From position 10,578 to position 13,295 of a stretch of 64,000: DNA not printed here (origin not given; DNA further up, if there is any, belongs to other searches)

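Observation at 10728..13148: Octaheme cytochrome c fused to HEAT-like and TPR repeats via an Asp/Ala repeat linker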

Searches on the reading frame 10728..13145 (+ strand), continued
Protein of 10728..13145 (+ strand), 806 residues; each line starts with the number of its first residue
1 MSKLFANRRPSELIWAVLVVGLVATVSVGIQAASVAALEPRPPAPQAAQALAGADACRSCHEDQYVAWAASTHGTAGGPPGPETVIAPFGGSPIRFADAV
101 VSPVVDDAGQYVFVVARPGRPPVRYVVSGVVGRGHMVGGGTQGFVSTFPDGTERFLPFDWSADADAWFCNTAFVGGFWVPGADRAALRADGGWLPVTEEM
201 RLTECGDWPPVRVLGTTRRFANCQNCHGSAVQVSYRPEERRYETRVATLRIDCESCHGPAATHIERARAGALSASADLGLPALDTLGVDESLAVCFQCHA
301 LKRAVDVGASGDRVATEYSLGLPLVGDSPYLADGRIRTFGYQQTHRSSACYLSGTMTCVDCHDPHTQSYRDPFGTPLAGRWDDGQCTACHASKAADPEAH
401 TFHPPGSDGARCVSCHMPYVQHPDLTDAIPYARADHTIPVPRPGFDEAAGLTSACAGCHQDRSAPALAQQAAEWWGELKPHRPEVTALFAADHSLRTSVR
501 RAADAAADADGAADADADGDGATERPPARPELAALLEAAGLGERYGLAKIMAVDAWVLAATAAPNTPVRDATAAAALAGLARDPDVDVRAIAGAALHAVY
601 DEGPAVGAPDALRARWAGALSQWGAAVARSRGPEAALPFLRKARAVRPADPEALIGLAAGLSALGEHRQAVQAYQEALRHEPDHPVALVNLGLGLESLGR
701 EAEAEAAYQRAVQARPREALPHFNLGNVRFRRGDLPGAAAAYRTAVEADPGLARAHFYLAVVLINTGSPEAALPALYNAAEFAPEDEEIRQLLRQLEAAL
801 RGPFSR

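Call 70: fold_search(model_id=the predicted structure, library=pdb)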
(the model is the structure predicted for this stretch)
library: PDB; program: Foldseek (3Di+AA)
matches with E <= 10: 1549; with E <= 0.001: 388
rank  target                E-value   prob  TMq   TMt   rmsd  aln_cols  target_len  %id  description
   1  9qhc_A                3.4e-10  1.00  0.23  0.62   8.7       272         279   23  Crystal structure of 8-repeat CTPR protein with eliminated coordination sites (released 2025-10-22)
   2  8chy                  1.3e-09  1.00  0.23  0.61   8.1       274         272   23  Crystal structure of an 8-repeat consensus TPR superhelix with Zinc. (released 2024-02-21)
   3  9qhb                  1.7e-09  1.00  0.22  0.59  10.2       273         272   23  Crystal structure of 16-repeat CTPR protein with eliminated coordination sites (released 2025-10-22)
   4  9qhc_B                4.8e-09  1.00  0.23  0.63   9.7       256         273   25  Crystal structure of 8-repeat CTPR protein with eliminated coordination sites (released 2025-10-22)
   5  1w3b_A                5.7e-09  1.00  0.22  0.45  16.8       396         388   19  The superhelical TPR domain of O-linked GlcNAc transferase reveals structural similarities to importin alpha. (released 2004-09-09)
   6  1w3b_B                1.4e-08  1.00  0.23  0.48   7.0       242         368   26  The superhelical TPR domain of O-linked GlcNAc transferase reveals structural similarities to importin alpha. (released 2004-09-09)
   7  6eou                  1.6e-08  1.00  0.22  0.50   2.3       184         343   31  O-GlcNAc transferase TPR domain with the intellectual disability associated mutation L254F (released 2018-05-09)
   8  7y4i_A                4.1e-08  1.00  0.24  0.24  17.1       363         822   20  Crystal structure of SPINDLY in complex with GDP (released 2022-12-07)
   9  8dtf_A                5.3e-08  1.00  0.24  0.24  17.2       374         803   19  Cryo-EM structure of the full length Arabidopsis SPY with complete TPRs (released 2023-03-08)
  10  5g05_H                5.3e-08  1.00  0.22  0.35  20.0       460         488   15  Cryo-EM structure of combined apo phosphorylated APC (released 2016-05-25)
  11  8dtg_A                7.2e-08  1.00  0.24  0.24  16.8       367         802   19  Cryo-EM structure of Arabidopsis SPY alternative conformation 1 (released 2023-03-08)
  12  7yeh_A                7.8e-08  1.00  0.22  0.18  11.7       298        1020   22  Cryo-EM structure of human OGT-OGA complex (released 2023-07-12)
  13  8dth_B                8.2e-08  1.00  0.24  0.28   8.2       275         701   20  Cryo-EM structure of Arabidopsis SPY alternative conformation 2 (released 2023-03-08)
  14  8a3t_F                8.2e-08  1.00  0.22  0.34  19.7       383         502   16  S. cerevisiae APC/C-Cdh1 complex (released 2022-08-31)
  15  7yea_A                8.6e-08  1.00  0.23  0.18  17.2       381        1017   19  Human O-GlcNAc transferase Dimer (released 2023-07-12)
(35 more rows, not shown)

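Call 71: list_cluster_members(proteins=[P0001, P0008])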
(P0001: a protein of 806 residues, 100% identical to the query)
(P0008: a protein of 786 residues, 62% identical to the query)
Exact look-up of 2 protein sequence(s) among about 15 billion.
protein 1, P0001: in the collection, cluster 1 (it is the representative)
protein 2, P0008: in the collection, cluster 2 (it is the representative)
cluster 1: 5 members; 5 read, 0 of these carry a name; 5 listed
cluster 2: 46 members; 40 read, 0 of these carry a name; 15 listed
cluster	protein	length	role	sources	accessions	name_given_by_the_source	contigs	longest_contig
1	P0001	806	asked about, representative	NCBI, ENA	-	-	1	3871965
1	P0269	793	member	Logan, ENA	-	-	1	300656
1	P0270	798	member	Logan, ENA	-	-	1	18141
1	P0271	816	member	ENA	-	-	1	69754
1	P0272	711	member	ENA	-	-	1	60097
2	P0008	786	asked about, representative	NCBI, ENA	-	-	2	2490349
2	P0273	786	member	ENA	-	-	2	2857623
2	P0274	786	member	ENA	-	-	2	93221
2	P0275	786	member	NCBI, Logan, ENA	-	-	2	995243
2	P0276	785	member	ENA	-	-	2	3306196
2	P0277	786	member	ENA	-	-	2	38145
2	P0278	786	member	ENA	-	-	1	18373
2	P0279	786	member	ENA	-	-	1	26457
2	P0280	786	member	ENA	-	-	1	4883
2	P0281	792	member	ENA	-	-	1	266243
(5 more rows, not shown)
